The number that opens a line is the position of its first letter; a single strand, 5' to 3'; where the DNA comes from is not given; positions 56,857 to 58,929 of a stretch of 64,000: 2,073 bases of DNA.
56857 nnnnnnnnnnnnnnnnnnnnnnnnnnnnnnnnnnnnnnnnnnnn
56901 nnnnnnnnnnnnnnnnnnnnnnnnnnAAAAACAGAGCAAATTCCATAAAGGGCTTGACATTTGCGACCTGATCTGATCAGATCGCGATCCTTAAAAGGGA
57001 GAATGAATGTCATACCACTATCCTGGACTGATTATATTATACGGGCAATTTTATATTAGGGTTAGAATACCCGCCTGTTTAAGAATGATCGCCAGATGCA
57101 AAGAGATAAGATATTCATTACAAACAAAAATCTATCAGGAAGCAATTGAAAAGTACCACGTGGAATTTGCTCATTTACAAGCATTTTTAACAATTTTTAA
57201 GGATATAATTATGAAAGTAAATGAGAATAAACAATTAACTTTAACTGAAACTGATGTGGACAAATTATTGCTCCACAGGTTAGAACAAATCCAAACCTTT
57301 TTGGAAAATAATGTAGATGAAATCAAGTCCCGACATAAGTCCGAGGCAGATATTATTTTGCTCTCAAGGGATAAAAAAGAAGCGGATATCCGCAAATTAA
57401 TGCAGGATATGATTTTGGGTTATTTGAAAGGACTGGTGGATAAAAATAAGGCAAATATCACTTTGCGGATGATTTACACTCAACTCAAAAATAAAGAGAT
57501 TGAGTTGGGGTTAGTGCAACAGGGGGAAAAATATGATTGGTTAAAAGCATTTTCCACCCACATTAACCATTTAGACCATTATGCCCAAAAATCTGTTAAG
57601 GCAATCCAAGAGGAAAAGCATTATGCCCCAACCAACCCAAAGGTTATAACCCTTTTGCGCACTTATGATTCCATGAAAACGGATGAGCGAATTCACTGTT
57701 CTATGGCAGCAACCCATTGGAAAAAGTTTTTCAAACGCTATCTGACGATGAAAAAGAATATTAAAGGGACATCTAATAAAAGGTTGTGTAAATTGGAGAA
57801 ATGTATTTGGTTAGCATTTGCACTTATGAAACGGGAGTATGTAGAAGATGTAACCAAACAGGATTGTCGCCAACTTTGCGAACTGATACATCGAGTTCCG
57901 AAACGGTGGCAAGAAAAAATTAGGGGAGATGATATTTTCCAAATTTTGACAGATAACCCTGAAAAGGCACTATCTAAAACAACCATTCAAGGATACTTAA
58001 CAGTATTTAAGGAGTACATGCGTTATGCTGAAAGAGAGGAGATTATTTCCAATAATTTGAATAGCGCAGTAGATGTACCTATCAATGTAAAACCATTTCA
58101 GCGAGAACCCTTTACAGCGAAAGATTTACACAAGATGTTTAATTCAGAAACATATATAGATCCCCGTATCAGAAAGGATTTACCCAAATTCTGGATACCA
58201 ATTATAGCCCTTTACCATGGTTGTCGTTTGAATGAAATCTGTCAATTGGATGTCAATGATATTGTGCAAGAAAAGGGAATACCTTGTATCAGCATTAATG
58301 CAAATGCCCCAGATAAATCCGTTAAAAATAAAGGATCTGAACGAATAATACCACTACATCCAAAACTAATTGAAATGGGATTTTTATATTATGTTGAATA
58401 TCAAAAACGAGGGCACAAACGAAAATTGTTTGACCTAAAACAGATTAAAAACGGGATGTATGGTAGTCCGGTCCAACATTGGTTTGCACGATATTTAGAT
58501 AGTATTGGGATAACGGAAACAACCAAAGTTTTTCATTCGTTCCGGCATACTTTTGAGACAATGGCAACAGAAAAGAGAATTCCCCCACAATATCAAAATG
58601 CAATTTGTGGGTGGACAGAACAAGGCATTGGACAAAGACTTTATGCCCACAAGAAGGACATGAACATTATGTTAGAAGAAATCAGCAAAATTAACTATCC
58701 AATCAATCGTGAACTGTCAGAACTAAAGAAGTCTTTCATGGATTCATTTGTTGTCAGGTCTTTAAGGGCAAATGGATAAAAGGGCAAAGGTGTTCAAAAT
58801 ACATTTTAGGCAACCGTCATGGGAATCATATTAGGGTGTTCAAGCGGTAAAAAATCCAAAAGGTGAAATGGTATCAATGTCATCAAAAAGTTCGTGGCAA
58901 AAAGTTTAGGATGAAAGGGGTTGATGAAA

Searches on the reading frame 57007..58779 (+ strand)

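Call 58: search_protein_families(library=pfam, proteins=[window:57007-58779:+], max_evalue=0.001)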
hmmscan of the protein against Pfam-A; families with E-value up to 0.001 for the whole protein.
window:57007-58779:+ (590 aa): 2 families
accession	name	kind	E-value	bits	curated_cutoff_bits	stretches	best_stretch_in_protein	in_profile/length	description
PF00589.27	Phage_integrase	-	2.9e-12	47.1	27.1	1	400-551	30-170/172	Phage integrase family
PF20172.3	DUF6538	-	2.7e-08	33.8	27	1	13-59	7-53/60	Domain of unknown function (DUF6538)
